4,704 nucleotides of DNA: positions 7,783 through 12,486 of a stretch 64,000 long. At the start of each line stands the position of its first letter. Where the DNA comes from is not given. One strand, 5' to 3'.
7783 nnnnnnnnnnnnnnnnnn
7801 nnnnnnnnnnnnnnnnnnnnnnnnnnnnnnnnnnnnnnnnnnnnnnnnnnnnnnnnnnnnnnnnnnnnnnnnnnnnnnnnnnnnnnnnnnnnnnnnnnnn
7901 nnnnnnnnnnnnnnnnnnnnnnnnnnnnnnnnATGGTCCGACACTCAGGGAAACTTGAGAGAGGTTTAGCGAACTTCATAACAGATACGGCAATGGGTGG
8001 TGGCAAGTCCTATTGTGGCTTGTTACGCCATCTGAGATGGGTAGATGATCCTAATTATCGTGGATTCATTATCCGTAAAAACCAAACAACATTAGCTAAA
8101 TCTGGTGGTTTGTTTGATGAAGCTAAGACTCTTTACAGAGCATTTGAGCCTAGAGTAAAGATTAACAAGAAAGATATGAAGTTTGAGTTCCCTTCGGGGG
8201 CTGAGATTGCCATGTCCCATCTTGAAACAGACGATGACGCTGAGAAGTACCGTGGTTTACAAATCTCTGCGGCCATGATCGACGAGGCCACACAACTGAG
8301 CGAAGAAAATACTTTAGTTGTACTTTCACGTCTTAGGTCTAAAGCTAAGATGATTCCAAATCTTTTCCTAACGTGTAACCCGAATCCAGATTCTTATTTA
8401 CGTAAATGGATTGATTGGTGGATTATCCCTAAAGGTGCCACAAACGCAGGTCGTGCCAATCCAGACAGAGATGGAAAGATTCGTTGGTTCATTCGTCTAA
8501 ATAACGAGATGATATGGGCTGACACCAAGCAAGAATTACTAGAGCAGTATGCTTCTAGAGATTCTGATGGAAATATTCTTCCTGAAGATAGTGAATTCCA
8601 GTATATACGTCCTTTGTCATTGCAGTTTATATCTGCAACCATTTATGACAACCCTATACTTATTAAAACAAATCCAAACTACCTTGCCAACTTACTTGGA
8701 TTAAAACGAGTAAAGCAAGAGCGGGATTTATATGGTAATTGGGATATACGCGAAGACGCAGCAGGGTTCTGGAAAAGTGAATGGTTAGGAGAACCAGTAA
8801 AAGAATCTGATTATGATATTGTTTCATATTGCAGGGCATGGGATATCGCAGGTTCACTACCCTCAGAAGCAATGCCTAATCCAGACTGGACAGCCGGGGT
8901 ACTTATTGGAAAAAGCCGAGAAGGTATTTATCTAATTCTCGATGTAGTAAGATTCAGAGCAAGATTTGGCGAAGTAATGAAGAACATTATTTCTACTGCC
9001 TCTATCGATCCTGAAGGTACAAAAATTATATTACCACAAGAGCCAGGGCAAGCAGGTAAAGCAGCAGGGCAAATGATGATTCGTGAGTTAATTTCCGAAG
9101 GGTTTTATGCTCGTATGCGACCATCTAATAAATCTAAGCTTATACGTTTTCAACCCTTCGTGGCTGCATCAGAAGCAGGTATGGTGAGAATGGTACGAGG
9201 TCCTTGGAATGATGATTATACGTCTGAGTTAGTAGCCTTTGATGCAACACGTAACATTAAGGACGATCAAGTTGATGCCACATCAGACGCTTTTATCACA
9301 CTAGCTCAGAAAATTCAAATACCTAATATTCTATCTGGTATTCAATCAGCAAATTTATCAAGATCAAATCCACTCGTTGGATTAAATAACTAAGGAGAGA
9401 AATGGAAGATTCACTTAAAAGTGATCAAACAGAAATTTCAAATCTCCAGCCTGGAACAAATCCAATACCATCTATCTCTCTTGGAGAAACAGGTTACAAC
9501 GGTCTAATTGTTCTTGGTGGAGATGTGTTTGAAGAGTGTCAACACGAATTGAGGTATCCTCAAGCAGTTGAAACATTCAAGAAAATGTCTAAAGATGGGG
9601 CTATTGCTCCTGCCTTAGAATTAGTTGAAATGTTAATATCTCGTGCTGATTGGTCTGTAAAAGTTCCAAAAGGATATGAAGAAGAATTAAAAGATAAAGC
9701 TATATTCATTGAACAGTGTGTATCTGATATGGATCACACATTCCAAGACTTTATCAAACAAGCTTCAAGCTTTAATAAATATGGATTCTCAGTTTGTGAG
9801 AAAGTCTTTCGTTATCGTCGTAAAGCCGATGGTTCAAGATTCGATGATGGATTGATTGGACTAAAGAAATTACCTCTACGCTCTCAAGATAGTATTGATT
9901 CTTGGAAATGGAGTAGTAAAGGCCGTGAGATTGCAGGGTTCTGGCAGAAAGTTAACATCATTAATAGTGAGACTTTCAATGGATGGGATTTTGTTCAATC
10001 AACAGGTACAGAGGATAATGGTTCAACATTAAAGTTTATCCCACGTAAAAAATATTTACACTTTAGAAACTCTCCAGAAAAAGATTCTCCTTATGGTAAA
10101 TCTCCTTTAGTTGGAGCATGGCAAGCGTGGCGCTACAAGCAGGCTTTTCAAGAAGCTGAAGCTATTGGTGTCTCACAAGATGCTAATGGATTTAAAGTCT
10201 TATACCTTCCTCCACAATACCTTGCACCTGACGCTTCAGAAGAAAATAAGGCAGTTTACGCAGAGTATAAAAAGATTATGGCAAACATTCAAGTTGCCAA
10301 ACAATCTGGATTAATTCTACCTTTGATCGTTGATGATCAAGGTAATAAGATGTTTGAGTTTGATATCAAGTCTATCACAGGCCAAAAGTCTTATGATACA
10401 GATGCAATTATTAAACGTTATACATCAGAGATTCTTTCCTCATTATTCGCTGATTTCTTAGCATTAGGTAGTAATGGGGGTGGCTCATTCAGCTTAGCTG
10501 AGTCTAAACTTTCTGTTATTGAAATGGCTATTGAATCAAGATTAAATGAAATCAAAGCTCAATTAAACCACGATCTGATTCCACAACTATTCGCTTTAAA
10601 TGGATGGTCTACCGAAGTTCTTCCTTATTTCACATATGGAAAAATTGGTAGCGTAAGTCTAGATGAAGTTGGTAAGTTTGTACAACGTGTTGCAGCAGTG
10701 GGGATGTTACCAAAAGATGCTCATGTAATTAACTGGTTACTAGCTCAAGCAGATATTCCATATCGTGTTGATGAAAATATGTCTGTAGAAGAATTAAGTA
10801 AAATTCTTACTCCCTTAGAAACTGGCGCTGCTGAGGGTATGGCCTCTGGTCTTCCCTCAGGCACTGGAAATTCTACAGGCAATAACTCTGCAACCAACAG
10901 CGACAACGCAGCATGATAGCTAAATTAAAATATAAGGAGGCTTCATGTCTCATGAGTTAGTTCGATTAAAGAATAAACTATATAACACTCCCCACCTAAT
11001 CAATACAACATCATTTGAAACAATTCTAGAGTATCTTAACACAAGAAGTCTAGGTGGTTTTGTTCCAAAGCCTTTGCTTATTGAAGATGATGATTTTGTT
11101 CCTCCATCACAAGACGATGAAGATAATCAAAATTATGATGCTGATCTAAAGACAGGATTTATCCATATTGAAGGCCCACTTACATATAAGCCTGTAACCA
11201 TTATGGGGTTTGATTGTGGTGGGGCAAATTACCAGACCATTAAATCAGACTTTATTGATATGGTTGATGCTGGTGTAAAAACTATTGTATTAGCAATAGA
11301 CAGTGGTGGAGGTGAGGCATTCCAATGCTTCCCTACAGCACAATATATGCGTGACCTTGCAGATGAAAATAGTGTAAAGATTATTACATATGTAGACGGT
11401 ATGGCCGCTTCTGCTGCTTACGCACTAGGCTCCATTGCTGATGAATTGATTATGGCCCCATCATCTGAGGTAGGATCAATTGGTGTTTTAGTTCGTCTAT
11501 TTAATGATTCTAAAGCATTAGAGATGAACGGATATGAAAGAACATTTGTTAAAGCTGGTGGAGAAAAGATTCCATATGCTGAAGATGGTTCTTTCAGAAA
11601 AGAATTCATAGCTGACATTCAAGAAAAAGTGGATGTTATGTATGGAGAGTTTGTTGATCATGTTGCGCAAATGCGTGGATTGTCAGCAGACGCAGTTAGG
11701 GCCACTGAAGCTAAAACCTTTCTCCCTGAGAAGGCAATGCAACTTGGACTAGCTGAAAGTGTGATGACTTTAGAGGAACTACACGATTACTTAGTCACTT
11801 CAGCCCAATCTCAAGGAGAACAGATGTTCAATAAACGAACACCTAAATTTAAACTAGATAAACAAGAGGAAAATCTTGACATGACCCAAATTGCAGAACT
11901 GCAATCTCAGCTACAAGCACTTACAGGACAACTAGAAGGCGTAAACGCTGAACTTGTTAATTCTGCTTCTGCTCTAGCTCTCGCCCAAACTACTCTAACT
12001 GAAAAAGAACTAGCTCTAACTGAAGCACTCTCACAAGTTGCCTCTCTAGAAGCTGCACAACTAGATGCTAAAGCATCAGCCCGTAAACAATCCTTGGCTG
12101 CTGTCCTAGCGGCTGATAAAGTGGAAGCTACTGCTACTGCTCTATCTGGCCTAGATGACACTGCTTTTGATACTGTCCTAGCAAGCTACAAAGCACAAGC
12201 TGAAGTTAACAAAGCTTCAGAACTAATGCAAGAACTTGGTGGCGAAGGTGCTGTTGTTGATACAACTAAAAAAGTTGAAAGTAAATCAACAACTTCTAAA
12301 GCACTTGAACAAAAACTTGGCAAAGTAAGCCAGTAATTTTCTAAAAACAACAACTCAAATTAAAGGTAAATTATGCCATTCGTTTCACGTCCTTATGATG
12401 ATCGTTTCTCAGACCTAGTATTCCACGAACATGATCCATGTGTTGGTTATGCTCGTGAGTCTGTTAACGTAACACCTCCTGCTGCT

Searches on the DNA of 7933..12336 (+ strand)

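Call 12: search_dna_similar(query=window:7933-12336:+, collection=phages, mode=distant, max_rows=20)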
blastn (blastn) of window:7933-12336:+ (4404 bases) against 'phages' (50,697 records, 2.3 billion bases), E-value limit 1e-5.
Records with a match: 73; places in all: 73; records where one place covers at least 80% of the query: 0.
Best place of each record, by identity: 80-90% 1; 60-80% 72.
By first word of the organism name: Escherichia 46; Acinetobacter 10; Pseudomonas 4; Campylobacter 4; Justusliebigvirus 3; Pseudaeromonas 1; Yersinia 1; Enterobacteria 1; Salmonella 1; Serratia 1; and 1 more.
By host as written in the record: Escherichia coli 12; Escherichia coli K-12 MG1655 8; - 6; Acinetobacter baumannii 4; Campylobacter jejuni 4; Escherichia coli K-12 4; Escherichia sp. 3; Pseudomonas putida PpG1 2; and 26 more.
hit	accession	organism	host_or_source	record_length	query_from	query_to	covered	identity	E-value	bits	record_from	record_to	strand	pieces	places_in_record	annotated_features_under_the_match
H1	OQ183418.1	Pseudomonas phage vB_PpS_SYP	Pseudomonas plecoglossicida XSDHY-P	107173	2142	3522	11%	66.9%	5e-12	150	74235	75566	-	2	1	portal protein | head maturation protease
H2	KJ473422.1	Acinetobacter phage vB_AbaM_Acibel004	Acinetobacter baumannii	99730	3370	3731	8%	65.9%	5e-6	62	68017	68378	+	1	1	putative head maturation protease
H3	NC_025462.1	Acinetobacter phage vB_AbaM_Acibel004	Acinetobacter baumannii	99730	3370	3731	8%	65.9%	5e-6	62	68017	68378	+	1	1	head maturation protease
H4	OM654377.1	Pseudaeromonas phage vB_PpeM_ KLEP7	Pseudaeromonas pectinilytica strain ...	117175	3444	3783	8%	67.2%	6e-18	100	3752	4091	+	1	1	head maturation protease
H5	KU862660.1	Pseudomonas phage phiPMW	Pseudomonas putida PpG1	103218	3406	3664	6%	65.3%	1e-6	63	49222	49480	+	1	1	head maturation protease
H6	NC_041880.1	Pseudomonas phage phiPMW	Pseudomonas putida PpG1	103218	3406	3664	6%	65.3%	1e-6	63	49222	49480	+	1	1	head maturation protease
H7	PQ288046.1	Pseudomonas phage XD2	Pseudomonas aeruginosa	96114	1169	1363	4%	71.9%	2e-18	103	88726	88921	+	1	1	none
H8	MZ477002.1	Acinetobacter phage Phab24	Acinetobacter baumannii XH198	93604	3532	3677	3%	70.7%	4e-7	65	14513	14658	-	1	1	capsid maturation protease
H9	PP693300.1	Yersinia phage vB_YenM_P778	Yersinia enterocolitica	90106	3448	3554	2%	74.1%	1e-6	63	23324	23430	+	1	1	capsid assembly protease C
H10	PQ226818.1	Escherichia phage vB_EcoM_AMO3598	Escherichia sp.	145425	115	219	2%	75.5%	3e-8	68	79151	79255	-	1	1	hypothetical protein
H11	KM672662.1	Acinetobacter phage YMC13/03/R2096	Acinetobacter baumannii YMC13/03/R2096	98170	171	271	2%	73.3%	5e-6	62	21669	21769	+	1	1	putative terminase large subunit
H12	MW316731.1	Acinetobacter phage Mithridates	Acinetobacter baumannii strain LUH 5533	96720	171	271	2%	73.3%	5e-6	62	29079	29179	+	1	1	terminase large subunit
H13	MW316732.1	Acinetobacter phage Herod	Acinetobacter baumannii strain KZ-1096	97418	171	271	2%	73.3%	5e-6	62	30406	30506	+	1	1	terminase large subunit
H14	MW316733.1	Acinetobacter phage Bestia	Acinetobacter baumannii strain KZ-1098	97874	171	271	2%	73.3%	5e-6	62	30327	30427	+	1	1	terminase large subunit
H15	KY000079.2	Acinetobacter phage AM24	Acinetobacter baumannii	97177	171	271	2%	73.3%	5e-6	62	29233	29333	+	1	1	terminase large subunit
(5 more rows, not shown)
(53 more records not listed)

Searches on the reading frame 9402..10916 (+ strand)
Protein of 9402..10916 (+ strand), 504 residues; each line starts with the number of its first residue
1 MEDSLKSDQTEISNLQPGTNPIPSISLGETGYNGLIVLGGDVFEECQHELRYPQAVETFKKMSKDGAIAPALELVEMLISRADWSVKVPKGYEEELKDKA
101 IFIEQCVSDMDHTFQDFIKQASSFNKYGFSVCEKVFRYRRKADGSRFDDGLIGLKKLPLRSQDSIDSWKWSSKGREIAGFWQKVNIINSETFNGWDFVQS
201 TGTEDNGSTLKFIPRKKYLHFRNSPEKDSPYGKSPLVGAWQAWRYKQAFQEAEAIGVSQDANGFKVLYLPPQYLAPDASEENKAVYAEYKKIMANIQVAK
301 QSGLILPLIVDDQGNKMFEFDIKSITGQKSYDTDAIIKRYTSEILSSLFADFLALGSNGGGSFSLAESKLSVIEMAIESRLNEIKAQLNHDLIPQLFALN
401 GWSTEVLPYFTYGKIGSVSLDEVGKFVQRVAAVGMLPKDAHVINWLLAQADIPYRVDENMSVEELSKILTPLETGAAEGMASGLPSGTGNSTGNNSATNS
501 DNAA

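Call 13: search_dna_similar(query=window:9402-10916:+, collection=phages, mode=protein, max_rows=20)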
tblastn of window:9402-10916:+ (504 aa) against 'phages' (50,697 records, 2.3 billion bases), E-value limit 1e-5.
Records with a match: 1431; places in all: 1434; records where one place covers at least 80% of the query: 1339.
Best place of each record, by identity: <60% 1431.
By first word of the organism name: Escherichia 343; Pseudomonas 234; Vibrio 212; Rheinheimera 115; Salmonella 106; Klebsiella 49; Acinetobacter 44; Erwinia 35; Campylobacter 24; Shigella 24; and 46 more.
By host as written in the record: - 191; Rheinheimera sp. BAL341 115; Escherichia coli 100; Pseudomonas aeruginosa 73; Escherichia coli K-12 MG1655 50; Vibrio lentus 40; Pseudomonas aeruginosa PAO1 26; Campylobacter jejuni 22; and 333 more.
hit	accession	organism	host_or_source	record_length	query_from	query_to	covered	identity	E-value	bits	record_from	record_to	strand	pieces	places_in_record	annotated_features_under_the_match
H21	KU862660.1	Pseudomonas phage phiPMW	Pseudomonas putida PpG1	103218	9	484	94%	48.3%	4e-137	442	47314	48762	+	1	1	hypothetical protein | promoter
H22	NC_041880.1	Pseudomonas phage phiPMW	Pseudomonas putida PpG1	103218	9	484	94%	48.3%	4e-137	442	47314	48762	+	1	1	hypothetical protein | promoter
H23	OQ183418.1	Pseudomonas phage vB_PpS_SYP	Pseudomonas plecoglossicida XSDHY-P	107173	14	484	93%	48.3%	9e-143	459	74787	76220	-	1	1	portal protein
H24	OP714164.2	Pseudomonas phage vB_PsaM_M1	Pseudomonas sp. ZM01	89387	22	485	92%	47.4%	2e-142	457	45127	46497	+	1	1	portal protein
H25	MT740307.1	Pseudomonas phage phiK7A1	Pseudomonas syringae pv. actinidiae K7A1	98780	19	465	89%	44.4%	9e-118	387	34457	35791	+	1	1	putative portal protein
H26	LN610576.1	Pseudomonas phage vB_PaeM_PAO1_Ab17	Pseudomonas aeruginosa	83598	18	483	92%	42.3%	6e-114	375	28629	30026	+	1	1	ORF57: hypothetical protein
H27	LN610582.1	Pseudomonas phage vB_PaeM_PAO1_Ab06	Pseudomonas aeruginosa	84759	18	483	92%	42.3%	6e-114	375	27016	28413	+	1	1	none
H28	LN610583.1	Pseudomonas phage vB_PaeM_PAO1_Ab11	Pseudomonas aeruginosa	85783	18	483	92%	42.3%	6e-114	375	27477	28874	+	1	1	record has no annotation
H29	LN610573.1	Pseudomonas phage vB_PaeM_PAO1_Ab03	Pseudomonas aeruginosa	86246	18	483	92%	42.3%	6e-114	375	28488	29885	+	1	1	ORF58: hypothetical protein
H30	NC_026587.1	Pseudomonas phage vB_PaeM_PAO1_Ab03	Pseudomonas aeruginosa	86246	18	483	92%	42.3%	6e-114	375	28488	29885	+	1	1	ORF58: portal protein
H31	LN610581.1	Pseudomonas phage vB_PaeM_PAO1_Ab04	Pseudomonas aeruginosa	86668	18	483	92%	42.3%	6e-114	375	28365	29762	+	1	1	none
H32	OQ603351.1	Pseudomonas phage Ep020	Pseudomonas sp. AY2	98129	21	465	88%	44.3%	9e-116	381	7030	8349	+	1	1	record has no annotation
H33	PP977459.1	Pseudomonas phage vB_PaeM_4073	Pseudomonas aeruginosa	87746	23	483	91%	42.4%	2e-113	374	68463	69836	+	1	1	record has no annotation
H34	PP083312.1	Pseudomonas phage VB_PaN_phPA-Intesti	Pseudomonas aeruginosa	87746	23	483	91%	42.4%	2e-113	374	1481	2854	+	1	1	portal protein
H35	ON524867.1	Pseudomonas phage vB_PaeM_RP11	Pseudomonas aeruginosa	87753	23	483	91%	42.4%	2e-113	374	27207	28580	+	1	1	structural protein | putative antisense RNA (x2)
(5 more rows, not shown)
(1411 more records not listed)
